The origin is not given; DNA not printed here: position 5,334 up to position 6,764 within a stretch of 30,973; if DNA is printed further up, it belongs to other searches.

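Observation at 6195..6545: Priming glycosyltransferase with a degenerate GGDEF-like domain that keeps the RxxD I-site: candidate c-di-GMP gate on EPS initiation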

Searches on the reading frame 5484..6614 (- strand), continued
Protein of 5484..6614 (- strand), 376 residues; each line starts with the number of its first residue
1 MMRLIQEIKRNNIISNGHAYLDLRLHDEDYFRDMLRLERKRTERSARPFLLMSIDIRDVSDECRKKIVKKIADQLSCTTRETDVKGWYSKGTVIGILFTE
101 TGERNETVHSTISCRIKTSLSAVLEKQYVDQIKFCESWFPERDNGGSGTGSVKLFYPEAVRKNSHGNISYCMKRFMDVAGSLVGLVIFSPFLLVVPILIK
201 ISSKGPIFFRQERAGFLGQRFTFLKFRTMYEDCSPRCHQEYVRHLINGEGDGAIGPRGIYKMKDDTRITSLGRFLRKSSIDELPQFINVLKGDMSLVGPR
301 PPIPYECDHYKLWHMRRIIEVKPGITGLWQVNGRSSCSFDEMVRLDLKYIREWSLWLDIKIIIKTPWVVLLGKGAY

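Call 66: fold_search(model_id=the predicted structure, library=pdb)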
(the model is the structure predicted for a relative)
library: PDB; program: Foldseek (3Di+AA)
matches with E <= 10: 966; with E <= 0.001: 38
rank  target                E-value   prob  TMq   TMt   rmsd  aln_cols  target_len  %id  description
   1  8e37_A                1.5e-12  1.00  0.41  0.78   5.0       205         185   34  Structure of Campylobacter concisus wild-type SeMet PglC (released 2023-09-06)
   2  8g1n_B                2.5e-12  1.00  0.41  0.74   5.2       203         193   33  Structure of Campylobacter concisus PglC I57M/Q175M Variant with modeled C-terminus (released 2023-05-31)
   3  8g1n_A                3.5e-12  1.00  0.42  0.76   5.5       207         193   34  Structure of Campylobacter concisus PglC I57M/Q175M Variant with modeled C-terminus (released 2023-05-31)
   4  8t53_A                1.7e-10  1.00  0.38  0.36  12.2       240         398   29  S. enterica WbaP in a styrene maleic acid liponanoparticle (released 2024-02-14)
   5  4rnh                  1.5e-05  1.00  0.27  0.24  18.6       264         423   14  PaMorA tandem diguanylate cyclase - phosphodiesterase, c-di-GMP complex (released 2014-11-19)
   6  3i5c_A                2.4e-05  1.00  0.30  0.53   9.1       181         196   13  Crystal structure of a fusion protein containing the leucine zipper of GCN4 and the GGDEF domain of WspR from Pseudomo (released 2009-08-18)
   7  5llx_A                2.5e-05  1.00  0.29  0.17   9.2       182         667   14  Bacteriophytochrome activated diguanylyl cyclase from Idiomarina species A28L with GTP bound (released 2017-03-15)
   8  4rnf                  4.4e-05  1.00  0.28  0.25  17.6       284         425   10  PaMorA tandem diguanylate cyclase - mutant phosphodiesterase, apo form (released 2014-11-19)
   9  6et7_B                6.1e-05  1.00  0.29  0.18   9.0       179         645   16  Activated heterodimer of the bacteriophytochrome regulated diguanylyl cyclase variant - S505V A526V - from Idiomarina  (released 2018-06-13)
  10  5llw_A                6.8e-05  1.00  0.28  0.16   8.2       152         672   15  Bacteriophytochrome activated diguanylyl cyclase from Idiomarina species A28L (released 2017-03-15)
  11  5euh_A                7.2e-05  1.00  0.27  0.55   8.0       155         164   15  Crystal structure of the c-di-GMP-bound GGDEF domain of P. fluorescens GcbC (released 2015-12-30)
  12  5llx_B                8.0e-05  1.00  0.27  0.16   8.4       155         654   15  Bacteriophytochrome activated diguanylyl cyclase from Idiomarina species A28L with GTP bound (released 2017-03-15)
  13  3i5c_B                8.0e-05  1.00  0.30  0.52   9.0       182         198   13  Crystal structure of a fusion protein containing the leucine zipper of GCN4 and the GGDEF domain of WspR from Pseudomo (released 2009-08-18)
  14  6khu                  8.9e-05  1.00  0.26  0.68   2.9       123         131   20  The crystal structure of a DGC protein from Thermotoga maritima (released 2020-07-22)
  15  3ezu                  1.1e-04  1.00  0.29  0.32   7.9       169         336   15  Crystal structure of multidomain protein of unknown function with GGDEF-domain (NP_951600.1) from GEOBACTER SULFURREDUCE (released 2008-11-18)
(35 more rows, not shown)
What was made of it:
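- On Monotopic phosphoglycosyl transferases (PF02397): PglC 8e37 E 1.5e-12, target TM 0.78 (call 66).
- Closest known: PglC of Campylobacter. Same: The catalytic domain has the same fold, 34% identity and the DE dyad (call 66).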

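Call 68: find_encoding_contigs(protein=P0002, flank=6000, max_places=2)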
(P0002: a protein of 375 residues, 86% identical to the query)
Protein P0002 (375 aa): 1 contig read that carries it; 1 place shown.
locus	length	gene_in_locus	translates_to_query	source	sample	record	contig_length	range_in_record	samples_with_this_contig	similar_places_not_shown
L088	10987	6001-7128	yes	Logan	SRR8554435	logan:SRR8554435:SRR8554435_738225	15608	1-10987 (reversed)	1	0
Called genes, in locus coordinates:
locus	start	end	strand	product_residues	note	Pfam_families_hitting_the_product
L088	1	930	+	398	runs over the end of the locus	PF13505:OMP_b-brl (faint), PF03797:Autotransporter (faint)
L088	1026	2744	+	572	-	-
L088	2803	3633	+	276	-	PF01656:CbiA, PF10609:ParA, PF13614:AAA_31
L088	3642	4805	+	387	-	PF20720:nSTAND3 (faint), PF01637:ATPase_2 (faint), PF13191:AAA_16, PF13401:AAA_22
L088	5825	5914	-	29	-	-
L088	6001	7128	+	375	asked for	PF02397:Bac_transf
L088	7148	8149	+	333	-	PF01408:GFO_IDH_MocA, PF02894:GFO_IDH_MocA_C, PF22725:GFO_IDH_MocA_C3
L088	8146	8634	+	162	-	PF14602:Hexapep_2 (faint), PF25084:LbH_EIF2B (weak), PF25087:GMPPB_C (weak), PF00132:Hexapep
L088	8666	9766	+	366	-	PF00155:Aminotran_1_2, PF01041:DegT_DnrJ_EryC1, PF01053:Cys_Met_Meta_PP (weak)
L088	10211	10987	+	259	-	?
